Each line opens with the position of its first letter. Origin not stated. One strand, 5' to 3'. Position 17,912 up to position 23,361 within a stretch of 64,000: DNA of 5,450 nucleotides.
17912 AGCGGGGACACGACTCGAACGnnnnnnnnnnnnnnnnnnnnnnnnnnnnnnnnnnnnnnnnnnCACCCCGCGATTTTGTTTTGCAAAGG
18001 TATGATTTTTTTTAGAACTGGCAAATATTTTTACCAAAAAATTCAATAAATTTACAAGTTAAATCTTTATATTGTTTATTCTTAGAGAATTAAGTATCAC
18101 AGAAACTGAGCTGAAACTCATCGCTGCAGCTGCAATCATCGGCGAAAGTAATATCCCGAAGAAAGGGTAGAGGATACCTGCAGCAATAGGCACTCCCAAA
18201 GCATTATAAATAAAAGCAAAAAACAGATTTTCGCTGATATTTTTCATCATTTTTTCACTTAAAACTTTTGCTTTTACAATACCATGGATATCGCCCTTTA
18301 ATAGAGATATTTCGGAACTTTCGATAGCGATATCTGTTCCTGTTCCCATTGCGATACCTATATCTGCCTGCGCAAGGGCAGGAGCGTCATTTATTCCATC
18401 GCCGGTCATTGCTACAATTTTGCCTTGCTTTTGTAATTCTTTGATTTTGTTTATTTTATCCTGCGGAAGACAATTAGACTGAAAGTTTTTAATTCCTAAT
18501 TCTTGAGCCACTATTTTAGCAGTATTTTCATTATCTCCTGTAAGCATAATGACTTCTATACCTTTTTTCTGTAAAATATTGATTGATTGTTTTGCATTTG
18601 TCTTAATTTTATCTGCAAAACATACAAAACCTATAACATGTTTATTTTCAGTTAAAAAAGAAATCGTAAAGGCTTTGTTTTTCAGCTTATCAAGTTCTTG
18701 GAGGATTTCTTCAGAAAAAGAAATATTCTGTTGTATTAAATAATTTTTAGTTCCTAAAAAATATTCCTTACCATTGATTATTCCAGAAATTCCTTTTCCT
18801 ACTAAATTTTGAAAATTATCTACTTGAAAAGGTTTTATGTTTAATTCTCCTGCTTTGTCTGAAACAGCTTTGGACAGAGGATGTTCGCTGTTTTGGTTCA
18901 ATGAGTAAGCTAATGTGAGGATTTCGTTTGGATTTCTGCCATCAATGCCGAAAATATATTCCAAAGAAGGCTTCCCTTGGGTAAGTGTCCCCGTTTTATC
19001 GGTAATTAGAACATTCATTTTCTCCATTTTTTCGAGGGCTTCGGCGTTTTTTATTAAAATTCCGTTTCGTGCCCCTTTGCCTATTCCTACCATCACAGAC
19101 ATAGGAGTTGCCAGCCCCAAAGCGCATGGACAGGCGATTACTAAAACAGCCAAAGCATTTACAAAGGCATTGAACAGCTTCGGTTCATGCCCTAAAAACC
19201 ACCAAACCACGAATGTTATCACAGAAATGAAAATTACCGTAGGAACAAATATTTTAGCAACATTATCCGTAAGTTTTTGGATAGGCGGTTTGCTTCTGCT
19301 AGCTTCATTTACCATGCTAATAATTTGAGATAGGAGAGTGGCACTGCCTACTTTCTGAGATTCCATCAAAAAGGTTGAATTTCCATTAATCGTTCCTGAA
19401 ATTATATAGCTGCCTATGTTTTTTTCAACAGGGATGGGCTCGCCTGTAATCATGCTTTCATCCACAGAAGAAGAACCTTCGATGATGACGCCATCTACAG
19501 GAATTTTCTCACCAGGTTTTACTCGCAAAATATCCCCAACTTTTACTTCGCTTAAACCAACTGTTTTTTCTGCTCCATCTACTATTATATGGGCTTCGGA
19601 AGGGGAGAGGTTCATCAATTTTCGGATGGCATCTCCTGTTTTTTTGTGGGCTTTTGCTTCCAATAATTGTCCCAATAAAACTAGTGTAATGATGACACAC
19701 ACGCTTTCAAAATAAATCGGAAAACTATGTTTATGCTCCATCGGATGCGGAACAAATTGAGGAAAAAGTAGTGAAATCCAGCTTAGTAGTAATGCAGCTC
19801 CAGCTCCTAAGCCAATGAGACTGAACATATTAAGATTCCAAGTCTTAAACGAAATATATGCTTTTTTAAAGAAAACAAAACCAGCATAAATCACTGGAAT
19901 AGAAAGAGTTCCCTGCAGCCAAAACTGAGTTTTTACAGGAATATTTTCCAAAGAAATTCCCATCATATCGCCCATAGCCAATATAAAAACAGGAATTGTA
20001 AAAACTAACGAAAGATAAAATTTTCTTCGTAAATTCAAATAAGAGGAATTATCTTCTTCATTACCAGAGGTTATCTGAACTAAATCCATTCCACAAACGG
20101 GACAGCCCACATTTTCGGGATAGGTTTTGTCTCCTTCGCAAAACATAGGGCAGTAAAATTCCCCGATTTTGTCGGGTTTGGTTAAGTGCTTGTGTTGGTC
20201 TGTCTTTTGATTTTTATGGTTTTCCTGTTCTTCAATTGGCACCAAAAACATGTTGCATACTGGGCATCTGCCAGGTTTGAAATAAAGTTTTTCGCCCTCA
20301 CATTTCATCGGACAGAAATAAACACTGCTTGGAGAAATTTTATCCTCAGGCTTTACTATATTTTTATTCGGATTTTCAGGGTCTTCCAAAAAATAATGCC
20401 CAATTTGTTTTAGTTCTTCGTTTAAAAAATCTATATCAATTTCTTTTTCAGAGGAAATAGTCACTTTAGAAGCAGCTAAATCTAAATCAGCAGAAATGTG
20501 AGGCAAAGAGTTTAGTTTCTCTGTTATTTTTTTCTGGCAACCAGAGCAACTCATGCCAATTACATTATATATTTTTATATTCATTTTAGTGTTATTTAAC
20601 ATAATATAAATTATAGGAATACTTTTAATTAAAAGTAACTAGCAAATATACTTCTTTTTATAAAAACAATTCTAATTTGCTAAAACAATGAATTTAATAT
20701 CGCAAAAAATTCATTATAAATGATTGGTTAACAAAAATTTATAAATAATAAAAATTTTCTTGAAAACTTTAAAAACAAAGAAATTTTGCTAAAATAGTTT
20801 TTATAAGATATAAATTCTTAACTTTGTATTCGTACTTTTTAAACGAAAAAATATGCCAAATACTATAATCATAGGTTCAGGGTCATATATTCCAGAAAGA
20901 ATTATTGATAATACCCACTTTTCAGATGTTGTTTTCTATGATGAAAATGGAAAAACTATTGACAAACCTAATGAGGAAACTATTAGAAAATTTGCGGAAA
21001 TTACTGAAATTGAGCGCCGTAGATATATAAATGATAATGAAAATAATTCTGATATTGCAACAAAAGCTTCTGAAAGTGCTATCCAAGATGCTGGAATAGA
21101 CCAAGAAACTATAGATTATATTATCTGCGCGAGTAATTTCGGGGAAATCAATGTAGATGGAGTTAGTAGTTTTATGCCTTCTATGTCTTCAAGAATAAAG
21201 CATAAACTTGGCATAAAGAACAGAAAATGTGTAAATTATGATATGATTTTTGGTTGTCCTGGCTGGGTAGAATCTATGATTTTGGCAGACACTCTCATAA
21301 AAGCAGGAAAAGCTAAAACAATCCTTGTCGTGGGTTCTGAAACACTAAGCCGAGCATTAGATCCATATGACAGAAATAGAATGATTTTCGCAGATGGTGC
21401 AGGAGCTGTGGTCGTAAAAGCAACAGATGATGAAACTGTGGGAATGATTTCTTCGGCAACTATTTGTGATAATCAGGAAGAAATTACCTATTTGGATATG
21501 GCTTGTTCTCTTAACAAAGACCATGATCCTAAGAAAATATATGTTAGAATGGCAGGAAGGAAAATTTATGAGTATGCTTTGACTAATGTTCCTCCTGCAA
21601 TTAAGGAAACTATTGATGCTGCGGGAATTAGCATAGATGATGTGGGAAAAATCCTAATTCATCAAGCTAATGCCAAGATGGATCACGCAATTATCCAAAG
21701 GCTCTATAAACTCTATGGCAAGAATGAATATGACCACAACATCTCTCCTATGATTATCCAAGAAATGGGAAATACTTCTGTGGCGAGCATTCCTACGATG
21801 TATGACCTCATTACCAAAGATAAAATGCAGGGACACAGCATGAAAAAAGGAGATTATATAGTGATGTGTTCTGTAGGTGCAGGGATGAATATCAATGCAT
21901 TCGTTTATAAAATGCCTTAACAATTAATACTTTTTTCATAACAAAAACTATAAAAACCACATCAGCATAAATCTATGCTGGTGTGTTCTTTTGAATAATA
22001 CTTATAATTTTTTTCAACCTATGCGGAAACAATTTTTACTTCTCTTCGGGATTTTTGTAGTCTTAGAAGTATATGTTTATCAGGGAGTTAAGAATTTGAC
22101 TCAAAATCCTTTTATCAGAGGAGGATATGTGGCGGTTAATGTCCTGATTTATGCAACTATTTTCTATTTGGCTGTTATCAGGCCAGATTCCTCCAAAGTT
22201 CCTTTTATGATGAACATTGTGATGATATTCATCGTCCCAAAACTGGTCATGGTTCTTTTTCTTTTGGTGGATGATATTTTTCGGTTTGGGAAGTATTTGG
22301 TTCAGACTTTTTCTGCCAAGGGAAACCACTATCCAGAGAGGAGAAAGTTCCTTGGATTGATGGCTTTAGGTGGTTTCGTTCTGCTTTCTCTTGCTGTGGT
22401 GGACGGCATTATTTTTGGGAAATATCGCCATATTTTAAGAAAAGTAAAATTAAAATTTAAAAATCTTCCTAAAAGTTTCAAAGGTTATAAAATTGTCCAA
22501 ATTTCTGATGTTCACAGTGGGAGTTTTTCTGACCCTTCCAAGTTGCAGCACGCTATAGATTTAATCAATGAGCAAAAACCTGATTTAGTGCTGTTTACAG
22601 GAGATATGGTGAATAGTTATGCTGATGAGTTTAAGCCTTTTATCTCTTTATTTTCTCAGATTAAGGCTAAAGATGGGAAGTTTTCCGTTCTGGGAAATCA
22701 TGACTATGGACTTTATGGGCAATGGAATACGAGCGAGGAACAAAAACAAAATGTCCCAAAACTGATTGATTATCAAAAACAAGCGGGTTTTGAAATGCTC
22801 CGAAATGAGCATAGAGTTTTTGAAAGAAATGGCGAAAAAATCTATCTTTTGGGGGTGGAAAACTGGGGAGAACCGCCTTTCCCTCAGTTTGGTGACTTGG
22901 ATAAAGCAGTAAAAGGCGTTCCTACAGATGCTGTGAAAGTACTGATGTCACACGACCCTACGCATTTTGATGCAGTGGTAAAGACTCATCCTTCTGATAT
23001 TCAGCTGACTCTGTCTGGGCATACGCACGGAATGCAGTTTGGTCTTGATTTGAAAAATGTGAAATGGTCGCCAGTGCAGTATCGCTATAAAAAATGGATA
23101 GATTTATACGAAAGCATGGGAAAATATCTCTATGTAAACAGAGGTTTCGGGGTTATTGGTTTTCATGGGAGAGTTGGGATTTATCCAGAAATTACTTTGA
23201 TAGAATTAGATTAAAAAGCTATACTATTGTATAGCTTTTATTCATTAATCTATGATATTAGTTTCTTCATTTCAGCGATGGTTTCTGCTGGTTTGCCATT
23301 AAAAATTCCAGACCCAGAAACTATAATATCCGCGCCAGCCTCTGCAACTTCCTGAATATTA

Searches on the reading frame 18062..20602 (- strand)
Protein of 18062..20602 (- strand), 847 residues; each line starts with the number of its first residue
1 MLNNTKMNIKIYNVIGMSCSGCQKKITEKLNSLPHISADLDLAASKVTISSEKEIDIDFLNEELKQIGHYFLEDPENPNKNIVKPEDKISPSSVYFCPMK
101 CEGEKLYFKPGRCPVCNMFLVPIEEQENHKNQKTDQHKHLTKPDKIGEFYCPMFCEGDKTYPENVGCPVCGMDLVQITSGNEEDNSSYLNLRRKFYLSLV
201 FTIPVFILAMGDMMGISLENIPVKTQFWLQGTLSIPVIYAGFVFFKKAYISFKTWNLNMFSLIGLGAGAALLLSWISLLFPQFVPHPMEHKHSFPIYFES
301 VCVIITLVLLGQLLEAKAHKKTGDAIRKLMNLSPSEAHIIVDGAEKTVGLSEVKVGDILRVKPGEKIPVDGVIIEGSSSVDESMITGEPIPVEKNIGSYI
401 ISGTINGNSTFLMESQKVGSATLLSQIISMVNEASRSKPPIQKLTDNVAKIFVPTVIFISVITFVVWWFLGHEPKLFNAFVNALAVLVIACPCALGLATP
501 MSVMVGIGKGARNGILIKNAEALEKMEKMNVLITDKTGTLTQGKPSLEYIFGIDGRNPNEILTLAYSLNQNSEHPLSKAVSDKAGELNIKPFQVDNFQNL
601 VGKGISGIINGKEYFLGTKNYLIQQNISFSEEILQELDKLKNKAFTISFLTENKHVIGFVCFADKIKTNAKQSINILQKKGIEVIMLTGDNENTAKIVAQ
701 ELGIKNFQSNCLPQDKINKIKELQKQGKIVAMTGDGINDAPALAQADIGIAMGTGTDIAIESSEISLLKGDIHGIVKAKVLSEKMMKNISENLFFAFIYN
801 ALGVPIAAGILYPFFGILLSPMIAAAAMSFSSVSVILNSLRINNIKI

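Call 12: search_protein_families(library=ncbifam, max_evalue=0.00001, proteins=[window:18062-20602:-])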
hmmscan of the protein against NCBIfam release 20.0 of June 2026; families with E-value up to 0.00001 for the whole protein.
window:18062-20602:- (847 aa): 20 families
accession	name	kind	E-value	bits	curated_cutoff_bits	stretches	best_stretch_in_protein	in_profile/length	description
TIGR01525.1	ATPase-IB_hvy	subfamily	4.1e-189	630.1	346.25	1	261-841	3-559/560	heavy metal translocating P-type ATPase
NF007952.0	PRK10671.1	equivalog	1.1e-186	622.6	1316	1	191-842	189-831/838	copper-exporting P-type ATPase CopA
TIGR01511.1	ATPase-IB1_Cu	subfamily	1.9e-174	581.5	397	1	241-842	2-541/542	copper-translocating P-type ATPase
TIGR01512.1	ATPase-IB2_Cd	subfamily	1.8e-124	416.2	313.5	2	298-621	19-306/494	cadmium family heavy metal-translocating P-type ATPase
NF008262.1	PRK11033.1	equivalog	1.3e-117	394.2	1005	1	302-801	199-693/731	zinc/cadmium/mercury/lead-transporting ATPase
NF033775.1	P_type_ZntA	exception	2e-99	333.9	1240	1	302-800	204-693/732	Zn(II)/Cd(II)/Pb(II) translocating P-type ATPase ZntA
TIGR01494.1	ATPase_P-type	subfamily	1e-97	327.6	62.3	1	303-811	1-464/478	HAD-IC family P-type ATPase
TIGR01497.1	kdpB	equivalog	7.9e-65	219.2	527.9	1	311-775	80-556/675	potassium-transporting ATPase subunit KdpB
NF010609.0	PRK14010.1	equivalog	3.2e-60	204.1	1323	1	293-770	60-546/673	K(+)-transporting ATPase subunit B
TIGR01647.1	ATPase-IIIA_H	equivalog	1.1e-59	202.4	615.5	2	298-706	55-483/755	plasma-membrane proton-efflux P-type ATPase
TIGR01517.1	ATPase-IIB_Ca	equivalog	3e-56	191.1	507.05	2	297-583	118-413/882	calcium-translocating P-type ATPase, PMCA-type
TIGR01522.1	ATPase-IIA2_Ca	equivalog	9.1e-46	156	798.3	3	322-555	104-345/854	calcium-transporting P-type ATPase, PMR1-type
TIGR01116.1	ATPase-IIA1_Ca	equivalog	4e-39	134.4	703.4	2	631-783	428-599/799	calcium-translocating P-type ATPase, SERCA-type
TIGR01524.1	ATPase-IIIB_Mg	equivalog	3.4e-38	131.1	610.75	3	299-573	89-379/867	magnesium-translocating P-type ATPase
TIGR01106.1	ATPase-IIC_X-K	subfamily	6.7e-38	130.2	946.1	2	302-545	108-360/997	Na,H/K antiporter P-type ATPase subunit alpha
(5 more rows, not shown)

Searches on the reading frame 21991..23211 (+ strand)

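Call 12: search_protein_families(library=ncbifam, max_evalue=0.00001, proteins=[window:21991-23211:+])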
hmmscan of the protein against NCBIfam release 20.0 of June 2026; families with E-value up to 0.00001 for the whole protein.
window:21991-23211:+ (407 aa): 3 families
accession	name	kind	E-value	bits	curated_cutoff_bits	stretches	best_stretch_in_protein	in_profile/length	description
NF033458.1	lipid_A_LpxG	equivalog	1.4e-25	90.4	350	2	150-242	29-122/321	UDP-2,3-diacylglucosamine diphosphatase LpxG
NF008460.0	PRK11340.1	equivalog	2.7e-24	86.1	188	1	149-406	33-270/271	phosphodiesterase YaeI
TIGR03729.1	acc_ester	subfamily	4e-06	26.4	148.25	0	167-240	1-74/239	putative phosphoesterase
